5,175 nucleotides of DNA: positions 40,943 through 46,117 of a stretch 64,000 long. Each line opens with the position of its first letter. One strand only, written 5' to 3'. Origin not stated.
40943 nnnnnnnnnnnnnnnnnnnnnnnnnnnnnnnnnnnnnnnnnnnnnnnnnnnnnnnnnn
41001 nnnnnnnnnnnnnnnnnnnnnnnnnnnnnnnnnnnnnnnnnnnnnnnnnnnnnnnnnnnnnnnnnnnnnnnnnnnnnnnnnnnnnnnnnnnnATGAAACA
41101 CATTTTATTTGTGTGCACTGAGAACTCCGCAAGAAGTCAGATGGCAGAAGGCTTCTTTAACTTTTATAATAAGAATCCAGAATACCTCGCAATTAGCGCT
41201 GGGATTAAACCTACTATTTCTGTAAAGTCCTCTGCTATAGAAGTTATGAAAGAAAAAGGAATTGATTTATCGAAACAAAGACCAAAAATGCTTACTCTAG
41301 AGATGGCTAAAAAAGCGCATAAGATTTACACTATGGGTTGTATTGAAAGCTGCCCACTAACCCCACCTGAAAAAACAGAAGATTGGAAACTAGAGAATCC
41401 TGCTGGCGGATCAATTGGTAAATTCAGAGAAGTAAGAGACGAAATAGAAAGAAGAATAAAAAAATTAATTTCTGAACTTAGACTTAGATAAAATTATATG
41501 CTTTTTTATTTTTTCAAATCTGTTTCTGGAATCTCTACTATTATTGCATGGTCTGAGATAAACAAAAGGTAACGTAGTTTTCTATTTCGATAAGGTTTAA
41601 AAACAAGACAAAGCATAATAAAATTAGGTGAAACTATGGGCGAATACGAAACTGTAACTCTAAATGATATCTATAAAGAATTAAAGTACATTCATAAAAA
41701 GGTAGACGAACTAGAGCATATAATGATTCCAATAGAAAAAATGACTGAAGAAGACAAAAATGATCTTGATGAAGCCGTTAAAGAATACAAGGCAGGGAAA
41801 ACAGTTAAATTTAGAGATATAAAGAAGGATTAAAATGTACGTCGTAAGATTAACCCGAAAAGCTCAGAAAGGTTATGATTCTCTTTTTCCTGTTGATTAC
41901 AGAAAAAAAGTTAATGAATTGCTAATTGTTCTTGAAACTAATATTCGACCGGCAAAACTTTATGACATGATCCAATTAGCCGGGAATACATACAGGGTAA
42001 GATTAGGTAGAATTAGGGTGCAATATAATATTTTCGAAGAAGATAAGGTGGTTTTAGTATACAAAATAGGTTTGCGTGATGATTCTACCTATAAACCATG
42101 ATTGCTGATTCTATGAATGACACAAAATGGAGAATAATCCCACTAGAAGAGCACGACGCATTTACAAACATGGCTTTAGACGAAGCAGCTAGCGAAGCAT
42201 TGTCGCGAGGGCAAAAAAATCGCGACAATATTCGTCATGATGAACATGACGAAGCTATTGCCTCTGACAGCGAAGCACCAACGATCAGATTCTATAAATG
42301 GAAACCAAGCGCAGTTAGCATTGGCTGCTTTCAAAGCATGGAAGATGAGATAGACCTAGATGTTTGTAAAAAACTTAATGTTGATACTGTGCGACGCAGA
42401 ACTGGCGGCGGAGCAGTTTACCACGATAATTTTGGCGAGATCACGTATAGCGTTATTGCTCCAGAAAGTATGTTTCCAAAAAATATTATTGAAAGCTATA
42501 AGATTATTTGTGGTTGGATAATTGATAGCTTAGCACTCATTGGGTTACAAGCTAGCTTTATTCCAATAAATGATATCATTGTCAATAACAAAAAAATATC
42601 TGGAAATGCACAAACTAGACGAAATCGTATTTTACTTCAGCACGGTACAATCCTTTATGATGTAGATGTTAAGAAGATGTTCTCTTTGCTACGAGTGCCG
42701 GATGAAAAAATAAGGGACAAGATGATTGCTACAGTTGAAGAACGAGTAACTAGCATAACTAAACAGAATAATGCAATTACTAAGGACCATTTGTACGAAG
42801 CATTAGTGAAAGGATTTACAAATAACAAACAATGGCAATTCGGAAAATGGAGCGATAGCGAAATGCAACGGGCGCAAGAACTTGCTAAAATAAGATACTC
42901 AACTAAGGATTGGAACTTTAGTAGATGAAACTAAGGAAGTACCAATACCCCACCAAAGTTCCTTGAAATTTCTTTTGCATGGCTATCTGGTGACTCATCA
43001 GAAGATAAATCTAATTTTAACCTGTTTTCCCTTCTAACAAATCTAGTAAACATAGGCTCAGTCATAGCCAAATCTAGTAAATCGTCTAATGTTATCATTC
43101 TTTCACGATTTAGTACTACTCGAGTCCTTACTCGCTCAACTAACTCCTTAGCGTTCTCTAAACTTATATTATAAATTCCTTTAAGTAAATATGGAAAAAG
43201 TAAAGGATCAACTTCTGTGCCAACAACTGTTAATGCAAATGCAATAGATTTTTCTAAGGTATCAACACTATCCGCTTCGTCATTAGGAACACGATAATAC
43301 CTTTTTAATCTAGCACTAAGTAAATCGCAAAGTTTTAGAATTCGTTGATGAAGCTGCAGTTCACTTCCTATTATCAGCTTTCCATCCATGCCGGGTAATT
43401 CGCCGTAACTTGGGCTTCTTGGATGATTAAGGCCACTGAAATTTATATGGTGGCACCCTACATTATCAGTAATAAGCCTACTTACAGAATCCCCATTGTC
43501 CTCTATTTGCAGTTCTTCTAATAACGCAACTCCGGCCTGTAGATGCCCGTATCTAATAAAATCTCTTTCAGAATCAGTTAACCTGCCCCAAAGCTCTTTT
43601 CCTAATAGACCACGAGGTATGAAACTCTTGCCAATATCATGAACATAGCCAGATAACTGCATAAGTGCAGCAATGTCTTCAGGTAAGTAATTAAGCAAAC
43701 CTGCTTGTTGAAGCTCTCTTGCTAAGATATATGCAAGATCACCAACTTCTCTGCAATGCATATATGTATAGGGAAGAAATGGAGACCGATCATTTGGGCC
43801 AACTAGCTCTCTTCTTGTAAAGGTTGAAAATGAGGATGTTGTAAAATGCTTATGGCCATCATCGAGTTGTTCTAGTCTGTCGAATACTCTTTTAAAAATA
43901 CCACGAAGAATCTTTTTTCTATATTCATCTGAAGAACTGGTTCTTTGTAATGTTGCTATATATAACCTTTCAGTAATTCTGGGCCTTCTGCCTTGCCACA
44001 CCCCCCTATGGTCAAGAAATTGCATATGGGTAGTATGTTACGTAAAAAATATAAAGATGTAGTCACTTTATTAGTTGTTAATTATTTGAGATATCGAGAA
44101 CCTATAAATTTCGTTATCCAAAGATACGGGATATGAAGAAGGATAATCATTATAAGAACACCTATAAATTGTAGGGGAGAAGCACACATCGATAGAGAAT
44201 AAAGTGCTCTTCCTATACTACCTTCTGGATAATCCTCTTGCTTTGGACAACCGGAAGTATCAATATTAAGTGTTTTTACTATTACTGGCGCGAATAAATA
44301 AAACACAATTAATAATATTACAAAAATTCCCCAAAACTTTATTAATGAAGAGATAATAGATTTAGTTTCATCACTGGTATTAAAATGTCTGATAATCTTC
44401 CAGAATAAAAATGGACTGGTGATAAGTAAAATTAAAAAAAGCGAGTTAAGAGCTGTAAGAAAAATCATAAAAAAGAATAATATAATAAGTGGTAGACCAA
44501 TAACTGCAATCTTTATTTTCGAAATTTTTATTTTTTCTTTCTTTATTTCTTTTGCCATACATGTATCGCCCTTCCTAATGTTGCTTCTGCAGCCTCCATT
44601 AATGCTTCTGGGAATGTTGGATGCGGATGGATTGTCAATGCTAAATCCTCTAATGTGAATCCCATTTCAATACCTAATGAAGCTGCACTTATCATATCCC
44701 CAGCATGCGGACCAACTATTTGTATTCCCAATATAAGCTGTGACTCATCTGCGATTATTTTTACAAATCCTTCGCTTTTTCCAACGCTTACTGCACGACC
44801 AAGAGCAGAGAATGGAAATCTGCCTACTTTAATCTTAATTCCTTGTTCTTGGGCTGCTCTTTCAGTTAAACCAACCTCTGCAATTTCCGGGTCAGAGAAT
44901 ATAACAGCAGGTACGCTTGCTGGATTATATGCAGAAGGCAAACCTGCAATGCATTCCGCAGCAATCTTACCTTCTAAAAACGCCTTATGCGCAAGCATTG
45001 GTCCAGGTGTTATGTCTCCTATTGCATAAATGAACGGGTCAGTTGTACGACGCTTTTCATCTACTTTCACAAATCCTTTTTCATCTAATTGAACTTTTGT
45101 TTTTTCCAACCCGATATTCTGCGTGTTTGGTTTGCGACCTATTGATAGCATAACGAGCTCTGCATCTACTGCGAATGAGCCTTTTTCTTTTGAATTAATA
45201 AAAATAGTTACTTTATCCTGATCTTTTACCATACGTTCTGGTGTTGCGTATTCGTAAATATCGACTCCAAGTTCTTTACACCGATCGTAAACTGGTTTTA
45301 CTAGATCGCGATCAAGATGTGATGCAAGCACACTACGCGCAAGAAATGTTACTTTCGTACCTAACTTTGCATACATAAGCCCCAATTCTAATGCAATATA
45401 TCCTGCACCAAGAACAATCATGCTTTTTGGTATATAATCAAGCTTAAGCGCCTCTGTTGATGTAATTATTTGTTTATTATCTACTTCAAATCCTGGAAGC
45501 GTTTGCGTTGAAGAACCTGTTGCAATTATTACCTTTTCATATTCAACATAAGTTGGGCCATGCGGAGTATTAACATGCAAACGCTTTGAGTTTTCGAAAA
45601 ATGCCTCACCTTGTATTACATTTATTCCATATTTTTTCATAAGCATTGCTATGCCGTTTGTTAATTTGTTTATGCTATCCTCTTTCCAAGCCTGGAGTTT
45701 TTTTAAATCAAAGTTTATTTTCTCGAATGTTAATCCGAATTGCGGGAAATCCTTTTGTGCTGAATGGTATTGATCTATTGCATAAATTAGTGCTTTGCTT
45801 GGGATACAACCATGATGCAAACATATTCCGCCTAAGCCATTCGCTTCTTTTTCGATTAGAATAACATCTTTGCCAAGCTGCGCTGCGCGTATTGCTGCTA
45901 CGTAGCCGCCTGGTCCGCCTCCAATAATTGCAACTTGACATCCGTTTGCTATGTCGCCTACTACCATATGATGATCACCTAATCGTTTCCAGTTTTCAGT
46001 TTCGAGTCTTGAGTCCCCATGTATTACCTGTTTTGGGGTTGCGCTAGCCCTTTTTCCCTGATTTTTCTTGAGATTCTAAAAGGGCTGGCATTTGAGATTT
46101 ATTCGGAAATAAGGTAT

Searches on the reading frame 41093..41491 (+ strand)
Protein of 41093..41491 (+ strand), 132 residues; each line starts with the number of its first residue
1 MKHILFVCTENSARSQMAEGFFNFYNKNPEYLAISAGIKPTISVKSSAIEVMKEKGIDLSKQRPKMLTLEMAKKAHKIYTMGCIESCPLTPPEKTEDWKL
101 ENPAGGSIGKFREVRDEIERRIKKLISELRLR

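Call 75: search_protein_families(library=pfam, max_evalue=0.001, proteins=[window:41093-41491:+])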
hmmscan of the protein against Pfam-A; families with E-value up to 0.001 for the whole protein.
window:41093-41491:+ (132 aa): 1 family
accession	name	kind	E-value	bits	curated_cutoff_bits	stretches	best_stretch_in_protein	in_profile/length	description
PF01451.26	LMWPc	-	9e-22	78.3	23.2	1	4-125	1-143/144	Low molecular weight phosphotyrosine protein phosphatase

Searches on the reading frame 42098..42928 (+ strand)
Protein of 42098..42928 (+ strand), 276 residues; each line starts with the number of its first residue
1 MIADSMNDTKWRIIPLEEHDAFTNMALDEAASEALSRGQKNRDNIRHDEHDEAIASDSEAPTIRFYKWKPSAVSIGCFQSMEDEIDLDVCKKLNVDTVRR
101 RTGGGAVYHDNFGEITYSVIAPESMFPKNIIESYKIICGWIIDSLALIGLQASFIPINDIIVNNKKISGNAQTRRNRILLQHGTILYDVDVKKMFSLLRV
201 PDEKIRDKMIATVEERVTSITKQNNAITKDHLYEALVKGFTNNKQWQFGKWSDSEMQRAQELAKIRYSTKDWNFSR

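Call 74: search_protein_families(library=pfam, max_evalue=0.001, proteins=[window:42098-42928:+])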
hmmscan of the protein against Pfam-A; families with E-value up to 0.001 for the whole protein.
window:42098-42928:+ (276 aa): 2 families
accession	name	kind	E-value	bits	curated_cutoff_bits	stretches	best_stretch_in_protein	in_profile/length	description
PF21948.1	LplA-B_cat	-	2e-48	165.4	27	1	55-240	17-199/200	Lipoyl protein ligase A/B catalytic domain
PF03099.24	BPL_LplA_LipB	-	1.7e-13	51.1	21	1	79-190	5-133/133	Biotin/lipoate A/B protein ligase family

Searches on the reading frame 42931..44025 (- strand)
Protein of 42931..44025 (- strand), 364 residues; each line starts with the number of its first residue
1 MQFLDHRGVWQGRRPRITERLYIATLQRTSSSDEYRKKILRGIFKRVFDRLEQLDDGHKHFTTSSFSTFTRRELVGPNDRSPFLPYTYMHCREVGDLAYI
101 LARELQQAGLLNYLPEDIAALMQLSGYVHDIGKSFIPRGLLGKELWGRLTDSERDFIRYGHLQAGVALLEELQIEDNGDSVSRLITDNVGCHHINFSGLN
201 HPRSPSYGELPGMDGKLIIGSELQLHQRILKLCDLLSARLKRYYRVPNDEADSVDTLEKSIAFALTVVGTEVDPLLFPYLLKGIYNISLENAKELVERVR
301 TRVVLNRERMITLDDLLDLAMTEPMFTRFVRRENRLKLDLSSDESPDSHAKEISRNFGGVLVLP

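Call 74: search_protein_families(library=pfam, max_evalue=0.001, proteins=[window:42931-44025:-])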
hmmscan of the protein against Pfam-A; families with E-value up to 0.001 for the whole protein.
window:42931-44025:- (364 aa): 3 families
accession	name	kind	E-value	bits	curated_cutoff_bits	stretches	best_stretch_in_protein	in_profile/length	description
PF01966.28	HD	-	1.6e-08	35.2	22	1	87-238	1-115/116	HD domain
PF13487.12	HD_5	-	8.3e-08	32.6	27.2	1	106-211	26-124/170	HD domain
PF18019.7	Cas3_HD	-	0.00076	20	23.1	0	89-194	17-130/207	Cas3, HD domain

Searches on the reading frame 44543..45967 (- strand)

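Call 74: search_protein_families(library=pfam, max_evalue=0.001, proteins=[window:44543-45967:-])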
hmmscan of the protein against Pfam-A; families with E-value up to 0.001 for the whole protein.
window:44543-45967:- (474 aa): 11 families
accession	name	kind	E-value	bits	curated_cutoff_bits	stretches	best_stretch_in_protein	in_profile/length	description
PF07992.20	Pyr_redox_2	-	6.5e-64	216.6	26.1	1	11-333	2-291/291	Pyridine nucleotide-disulphide oxidoreductase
PF02852.28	Pyr_redox_dim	-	1.8e-38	131.5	25.3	1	352-460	1-110/110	Pyridine nucleotide-disulphide oxidoreductase, dimerisation domain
PF00070.33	Pyr_redox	-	5.9e-17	62.4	22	1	183-254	2-75/82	Pyridine nucleotide-disulphide oxidoreductase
PF13738.12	Pyr_redox_3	-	1.7e-10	41.1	30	1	129-317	113-305/305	Pyridine nucleotide-disulphide oxidoreductase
PF12831.13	FAD_oxidored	-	4.3e-08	33.3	27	1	12-48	2-37/416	FAD dependent oxidoreductase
PF01266.30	DAO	-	2.2e-07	31.2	27.9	0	12-41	2-31/353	FAD dependent oxidoreductase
PF03486.20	HI0933_like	-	4.9e-07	29.9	50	1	11-42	2-33/244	HI0933-like protein Rossmann domain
PF00890.30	FAD_binding_2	-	6.9e-07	29.2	20.4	1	12-43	2-33/414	FAD binding domain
PF01134.28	GIDA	-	9.3e-06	25.4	22.1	1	11-59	1-45/391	Glucose inhibited division protein A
PF13450.12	NAD_binding_8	-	1.6e-05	25.5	21.9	1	14-49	1-35/68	NAD(P)-binding Rossmann-like domain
PF01494.25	FAD_binding_3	-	0.00014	21.7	22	0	10-42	2-34/349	FAD binding domain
